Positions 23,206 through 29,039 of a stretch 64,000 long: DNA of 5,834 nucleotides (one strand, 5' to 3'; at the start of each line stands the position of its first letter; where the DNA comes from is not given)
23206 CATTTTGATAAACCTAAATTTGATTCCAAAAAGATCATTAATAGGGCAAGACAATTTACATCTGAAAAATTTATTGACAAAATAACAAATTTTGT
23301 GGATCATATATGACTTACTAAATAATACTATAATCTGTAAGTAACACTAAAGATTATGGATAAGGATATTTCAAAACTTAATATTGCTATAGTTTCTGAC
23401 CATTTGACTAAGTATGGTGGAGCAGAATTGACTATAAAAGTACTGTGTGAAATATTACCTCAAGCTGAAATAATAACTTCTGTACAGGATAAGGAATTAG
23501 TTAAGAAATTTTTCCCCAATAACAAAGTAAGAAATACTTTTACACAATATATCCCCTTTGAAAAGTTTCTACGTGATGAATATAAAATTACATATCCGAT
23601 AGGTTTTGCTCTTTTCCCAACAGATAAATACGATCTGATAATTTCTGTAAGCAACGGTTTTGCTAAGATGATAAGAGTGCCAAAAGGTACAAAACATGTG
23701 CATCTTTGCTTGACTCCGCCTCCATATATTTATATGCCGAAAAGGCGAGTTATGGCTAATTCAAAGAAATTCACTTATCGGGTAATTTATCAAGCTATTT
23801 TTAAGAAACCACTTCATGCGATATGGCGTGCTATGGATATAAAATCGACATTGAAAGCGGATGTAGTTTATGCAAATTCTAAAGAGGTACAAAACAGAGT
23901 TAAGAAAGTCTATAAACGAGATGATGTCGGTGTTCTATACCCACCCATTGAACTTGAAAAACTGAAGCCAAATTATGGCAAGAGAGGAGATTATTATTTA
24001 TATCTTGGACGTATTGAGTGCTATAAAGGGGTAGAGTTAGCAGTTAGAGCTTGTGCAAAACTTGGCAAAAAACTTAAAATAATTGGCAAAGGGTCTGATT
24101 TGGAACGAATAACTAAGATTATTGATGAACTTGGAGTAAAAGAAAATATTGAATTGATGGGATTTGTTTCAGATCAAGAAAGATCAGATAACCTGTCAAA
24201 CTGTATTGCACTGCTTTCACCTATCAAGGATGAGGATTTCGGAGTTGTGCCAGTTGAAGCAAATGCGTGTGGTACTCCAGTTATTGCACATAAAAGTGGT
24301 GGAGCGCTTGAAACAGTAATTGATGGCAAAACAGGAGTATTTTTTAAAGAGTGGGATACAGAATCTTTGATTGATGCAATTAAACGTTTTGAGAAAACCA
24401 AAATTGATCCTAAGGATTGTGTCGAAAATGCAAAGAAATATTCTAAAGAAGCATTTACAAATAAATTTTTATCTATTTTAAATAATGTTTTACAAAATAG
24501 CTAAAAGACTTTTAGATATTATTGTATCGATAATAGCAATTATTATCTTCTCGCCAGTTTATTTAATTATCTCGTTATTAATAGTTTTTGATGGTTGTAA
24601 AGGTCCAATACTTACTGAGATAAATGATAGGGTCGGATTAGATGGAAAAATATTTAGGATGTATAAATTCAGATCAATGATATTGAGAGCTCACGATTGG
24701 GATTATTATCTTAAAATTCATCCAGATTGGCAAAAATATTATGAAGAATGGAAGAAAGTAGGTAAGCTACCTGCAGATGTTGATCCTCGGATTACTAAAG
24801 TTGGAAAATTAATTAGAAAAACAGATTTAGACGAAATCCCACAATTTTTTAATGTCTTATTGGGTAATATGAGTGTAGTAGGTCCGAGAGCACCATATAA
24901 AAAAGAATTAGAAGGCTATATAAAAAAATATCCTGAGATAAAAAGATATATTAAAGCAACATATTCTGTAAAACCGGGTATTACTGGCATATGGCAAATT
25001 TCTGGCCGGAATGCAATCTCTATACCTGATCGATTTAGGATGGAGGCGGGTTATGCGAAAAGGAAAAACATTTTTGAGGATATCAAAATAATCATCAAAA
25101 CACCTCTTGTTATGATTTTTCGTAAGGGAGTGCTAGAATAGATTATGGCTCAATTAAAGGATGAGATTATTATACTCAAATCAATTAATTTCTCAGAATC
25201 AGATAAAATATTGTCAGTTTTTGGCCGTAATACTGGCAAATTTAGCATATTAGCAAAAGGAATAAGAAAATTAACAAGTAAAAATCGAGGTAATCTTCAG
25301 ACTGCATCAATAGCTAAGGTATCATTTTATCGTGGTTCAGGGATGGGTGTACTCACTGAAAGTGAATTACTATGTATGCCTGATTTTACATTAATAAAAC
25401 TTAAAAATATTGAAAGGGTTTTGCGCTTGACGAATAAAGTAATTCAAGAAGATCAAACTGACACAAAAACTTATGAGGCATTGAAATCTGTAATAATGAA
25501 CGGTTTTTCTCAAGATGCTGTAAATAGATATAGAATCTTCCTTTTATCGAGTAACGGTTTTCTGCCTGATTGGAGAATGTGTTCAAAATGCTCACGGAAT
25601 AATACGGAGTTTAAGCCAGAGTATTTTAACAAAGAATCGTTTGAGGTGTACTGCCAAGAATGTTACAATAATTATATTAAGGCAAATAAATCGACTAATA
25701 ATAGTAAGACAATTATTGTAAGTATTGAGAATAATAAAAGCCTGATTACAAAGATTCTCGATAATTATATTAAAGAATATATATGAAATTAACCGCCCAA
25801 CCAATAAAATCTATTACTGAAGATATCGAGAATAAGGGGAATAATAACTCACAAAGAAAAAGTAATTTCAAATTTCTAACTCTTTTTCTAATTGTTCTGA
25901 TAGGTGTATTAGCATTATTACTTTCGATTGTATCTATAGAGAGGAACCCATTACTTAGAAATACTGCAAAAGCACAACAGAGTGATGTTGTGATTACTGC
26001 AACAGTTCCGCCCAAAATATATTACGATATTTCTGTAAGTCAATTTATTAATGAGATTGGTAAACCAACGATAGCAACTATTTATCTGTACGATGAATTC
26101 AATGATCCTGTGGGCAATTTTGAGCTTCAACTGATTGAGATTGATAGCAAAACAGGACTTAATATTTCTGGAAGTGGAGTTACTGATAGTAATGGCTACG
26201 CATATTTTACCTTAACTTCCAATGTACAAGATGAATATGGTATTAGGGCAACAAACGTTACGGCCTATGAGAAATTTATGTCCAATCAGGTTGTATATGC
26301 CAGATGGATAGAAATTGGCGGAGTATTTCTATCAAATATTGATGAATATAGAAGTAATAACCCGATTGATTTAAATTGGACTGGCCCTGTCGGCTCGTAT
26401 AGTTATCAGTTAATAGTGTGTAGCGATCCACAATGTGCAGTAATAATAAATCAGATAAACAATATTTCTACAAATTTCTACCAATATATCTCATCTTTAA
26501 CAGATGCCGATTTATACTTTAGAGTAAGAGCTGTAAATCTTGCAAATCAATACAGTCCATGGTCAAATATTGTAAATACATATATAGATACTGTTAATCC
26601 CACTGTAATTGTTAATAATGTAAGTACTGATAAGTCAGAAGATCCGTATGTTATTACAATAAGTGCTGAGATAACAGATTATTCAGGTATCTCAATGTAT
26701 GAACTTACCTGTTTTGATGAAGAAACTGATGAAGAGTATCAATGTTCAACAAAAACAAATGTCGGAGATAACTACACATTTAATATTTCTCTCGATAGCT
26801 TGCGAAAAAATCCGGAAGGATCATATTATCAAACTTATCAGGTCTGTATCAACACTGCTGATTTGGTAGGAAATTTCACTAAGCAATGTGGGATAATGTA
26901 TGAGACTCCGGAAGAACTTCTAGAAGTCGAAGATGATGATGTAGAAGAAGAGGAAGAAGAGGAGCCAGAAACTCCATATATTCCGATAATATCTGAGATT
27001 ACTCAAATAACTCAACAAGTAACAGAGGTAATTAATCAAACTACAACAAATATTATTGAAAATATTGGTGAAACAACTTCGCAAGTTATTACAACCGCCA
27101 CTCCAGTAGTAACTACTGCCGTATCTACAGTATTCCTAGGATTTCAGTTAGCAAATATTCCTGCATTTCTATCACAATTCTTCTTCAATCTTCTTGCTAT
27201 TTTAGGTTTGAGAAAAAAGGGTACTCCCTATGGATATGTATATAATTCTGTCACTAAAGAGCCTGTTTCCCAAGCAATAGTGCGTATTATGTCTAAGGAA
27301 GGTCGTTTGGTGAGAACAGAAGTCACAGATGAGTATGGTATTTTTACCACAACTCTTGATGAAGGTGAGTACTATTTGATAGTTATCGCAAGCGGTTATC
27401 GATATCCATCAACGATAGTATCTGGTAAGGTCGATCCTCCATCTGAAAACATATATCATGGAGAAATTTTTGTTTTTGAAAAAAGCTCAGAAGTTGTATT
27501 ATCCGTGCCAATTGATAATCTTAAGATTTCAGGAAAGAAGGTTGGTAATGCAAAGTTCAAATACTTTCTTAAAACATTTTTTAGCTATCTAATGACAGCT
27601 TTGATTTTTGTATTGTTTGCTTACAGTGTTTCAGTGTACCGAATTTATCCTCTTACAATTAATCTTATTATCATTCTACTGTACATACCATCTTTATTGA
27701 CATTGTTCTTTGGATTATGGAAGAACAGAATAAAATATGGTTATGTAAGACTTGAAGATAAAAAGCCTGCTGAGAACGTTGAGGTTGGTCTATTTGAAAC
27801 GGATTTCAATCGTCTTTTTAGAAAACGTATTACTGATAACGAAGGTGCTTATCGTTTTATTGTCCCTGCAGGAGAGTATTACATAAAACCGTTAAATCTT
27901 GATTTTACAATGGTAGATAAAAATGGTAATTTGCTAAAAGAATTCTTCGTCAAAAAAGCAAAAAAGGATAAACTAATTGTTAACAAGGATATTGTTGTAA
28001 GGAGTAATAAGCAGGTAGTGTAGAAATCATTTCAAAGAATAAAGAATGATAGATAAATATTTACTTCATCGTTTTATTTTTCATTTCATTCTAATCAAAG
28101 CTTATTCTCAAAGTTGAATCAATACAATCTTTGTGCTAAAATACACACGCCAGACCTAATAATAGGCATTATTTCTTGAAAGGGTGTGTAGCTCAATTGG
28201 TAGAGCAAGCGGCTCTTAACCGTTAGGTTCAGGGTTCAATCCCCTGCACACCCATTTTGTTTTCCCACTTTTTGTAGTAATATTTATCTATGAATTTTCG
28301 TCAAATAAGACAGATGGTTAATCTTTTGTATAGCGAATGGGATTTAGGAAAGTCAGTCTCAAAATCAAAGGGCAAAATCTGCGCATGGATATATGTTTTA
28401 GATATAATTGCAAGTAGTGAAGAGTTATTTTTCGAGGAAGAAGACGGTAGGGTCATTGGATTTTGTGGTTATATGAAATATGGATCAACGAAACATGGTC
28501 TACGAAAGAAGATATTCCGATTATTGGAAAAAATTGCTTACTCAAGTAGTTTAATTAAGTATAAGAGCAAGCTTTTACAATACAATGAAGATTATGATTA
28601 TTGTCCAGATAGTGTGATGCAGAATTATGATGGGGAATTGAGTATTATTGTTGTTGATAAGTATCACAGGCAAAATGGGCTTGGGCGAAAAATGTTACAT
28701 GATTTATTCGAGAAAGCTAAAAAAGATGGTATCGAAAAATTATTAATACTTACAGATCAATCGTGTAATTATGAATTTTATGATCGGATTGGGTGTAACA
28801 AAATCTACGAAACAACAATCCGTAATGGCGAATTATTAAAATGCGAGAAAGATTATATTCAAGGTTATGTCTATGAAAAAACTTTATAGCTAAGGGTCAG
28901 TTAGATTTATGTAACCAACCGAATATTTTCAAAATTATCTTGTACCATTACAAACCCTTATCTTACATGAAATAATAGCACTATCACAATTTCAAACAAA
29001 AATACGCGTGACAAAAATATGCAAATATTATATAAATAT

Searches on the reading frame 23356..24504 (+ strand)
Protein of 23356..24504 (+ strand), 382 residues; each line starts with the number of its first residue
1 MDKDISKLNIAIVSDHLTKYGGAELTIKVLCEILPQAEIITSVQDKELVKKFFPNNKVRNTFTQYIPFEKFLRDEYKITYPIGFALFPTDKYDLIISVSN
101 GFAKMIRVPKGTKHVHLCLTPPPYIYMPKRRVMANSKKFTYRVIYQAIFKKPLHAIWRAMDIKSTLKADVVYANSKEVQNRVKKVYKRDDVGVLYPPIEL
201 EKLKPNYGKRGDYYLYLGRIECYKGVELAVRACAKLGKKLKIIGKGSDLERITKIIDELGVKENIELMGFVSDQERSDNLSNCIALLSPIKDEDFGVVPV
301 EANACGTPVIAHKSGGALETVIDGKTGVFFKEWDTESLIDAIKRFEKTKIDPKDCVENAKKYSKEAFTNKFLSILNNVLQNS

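Call 27: search_protein_families(library=pfam, proteins=[window:23356-24504:+])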
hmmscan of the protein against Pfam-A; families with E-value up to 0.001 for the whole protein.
window:23356-24504:+ (382 aa): 4 families
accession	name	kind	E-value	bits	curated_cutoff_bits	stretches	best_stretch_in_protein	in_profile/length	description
PF00534.26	Glycos_transf_1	-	1.4e-34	119.5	26.4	1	209-361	13-171/172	Glycosyl transferases group 1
PF13692.12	Glyco_trans_1_4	-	9.2e-23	81.5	27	1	214-344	4-138/142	Glycosyl transferases group 1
PF20706.3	GT4-conflict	-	1.4e-10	41.2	26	1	176-321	159-320/385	Family 4 Glycosyltransferase in conflict systems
PF13439.12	Glyco_transf_4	-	0.00019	21.9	28.5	1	21-201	2-169/170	Glycosyltransferase Family 4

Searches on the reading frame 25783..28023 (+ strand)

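Call 27: search_protein_families(library=pfam, proteins=[window:25783-28023:+])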
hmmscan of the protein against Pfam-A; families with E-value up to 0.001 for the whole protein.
window:25783-28023:+ (746 aa): 5 families
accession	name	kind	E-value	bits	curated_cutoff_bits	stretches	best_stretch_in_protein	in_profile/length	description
PF13620.12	CarboxypepD_reg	-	9.5e-13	48.8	32.3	1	484-540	4-60/82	Carboxypeptidase regulatory-like domain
PF11974.14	bMG3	-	1.1e-07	32.2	34.9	0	491-526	24-59/103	Bacterial alpha-2-macroglobulin MG3 domain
PF17210.9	SdrD_B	-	2.5e-06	28.1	29.7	0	492-539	21-70/112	SdrD B-like domain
PF02369.22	Big_1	-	5.1e-05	23.7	34.9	1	97-158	20-80/93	Bacterial Ig-like domain (group 1)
PF01060.29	TTR-52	-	0.0004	21.4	24.9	0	660-693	8-44/79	Transthyretin-like family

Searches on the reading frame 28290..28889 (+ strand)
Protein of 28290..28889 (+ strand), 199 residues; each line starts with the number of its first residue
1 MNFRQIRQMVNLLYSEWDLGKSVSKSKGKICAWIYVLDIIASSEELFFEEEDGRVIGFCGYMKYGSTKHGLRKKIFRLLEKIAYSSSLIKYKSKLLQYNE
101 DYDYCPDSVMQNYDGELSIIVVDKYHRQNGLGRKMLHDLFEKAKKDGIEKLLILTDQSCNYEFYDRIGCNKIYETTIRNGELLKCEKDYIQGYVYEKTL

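Call 27: search_protein_families(library=pfam, proteins=[window:28290-28889:+])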
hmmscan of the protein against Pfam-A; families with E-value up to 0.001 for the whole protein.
window:28290-28889:+ (199 aa): 4 families
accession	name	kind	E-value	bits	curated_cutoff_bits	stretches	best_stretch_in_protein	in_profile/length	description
PF00583.31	Acetyltransf_1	-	2.4e-09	37.9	20.7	1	39-168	28-115/116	Acetyltransferase (GNAT) family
PF13508.13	Acetyltransf_7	-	7.8e-08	33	27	1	116-168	31-81/84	Acetyltransferase (GNAT) domain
PF08445.16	FR47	-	1.6e-06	28.5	22.1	1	108-175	15-83/86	FR47-like protein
PF13673.13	Acetyltransf_10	-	3.4e-06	27.5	23.6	1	114-180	51-118/128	Acetyltransferase (GNAT) domain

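Call 51: find_encoding_contigs(protein=window:28290-28889:+, flank=3000, max_places=10)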
Protein window:28290-28889:+ (199 aa): 2 contigs read that carry it; 1 place shown.
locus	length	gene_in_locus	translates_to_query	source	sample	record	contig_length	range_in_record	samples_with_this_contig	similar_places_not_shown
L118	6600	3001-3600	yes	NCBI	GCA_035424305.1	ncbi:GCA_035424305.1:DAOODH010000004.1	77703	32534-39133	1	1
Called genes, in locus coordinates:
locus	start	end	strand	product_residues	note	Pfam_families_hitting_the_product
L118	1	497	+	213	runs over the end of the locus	PF11967:RecO_N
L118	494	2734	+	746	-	PF11974:bMG3 (faint), PF17210:SdrD_B (faint), PF13620:CarboxypepD_reg (weak)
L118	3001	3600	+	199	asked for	PF00583:Acetyltransf_1, PF13508:Acetyltransf_7 (faint), PF13673:Acetyltransf_10 (weak), PF08445:FR47 (weak)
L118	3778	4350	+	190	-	-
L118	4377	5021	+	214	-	PF12773:DZR, PF13240:Zn_Ribbon_1 (weak), PF13248:Zn_ribbon_3 (weak), PF13240:Zn_Ribbon_1 (weak), PF13248:Zn_ribbon_3 (weak)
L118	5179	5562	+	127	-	PF07883:Cupin_2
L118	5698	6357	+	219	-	PF04203:Sortase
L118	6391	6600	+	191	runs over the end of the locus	-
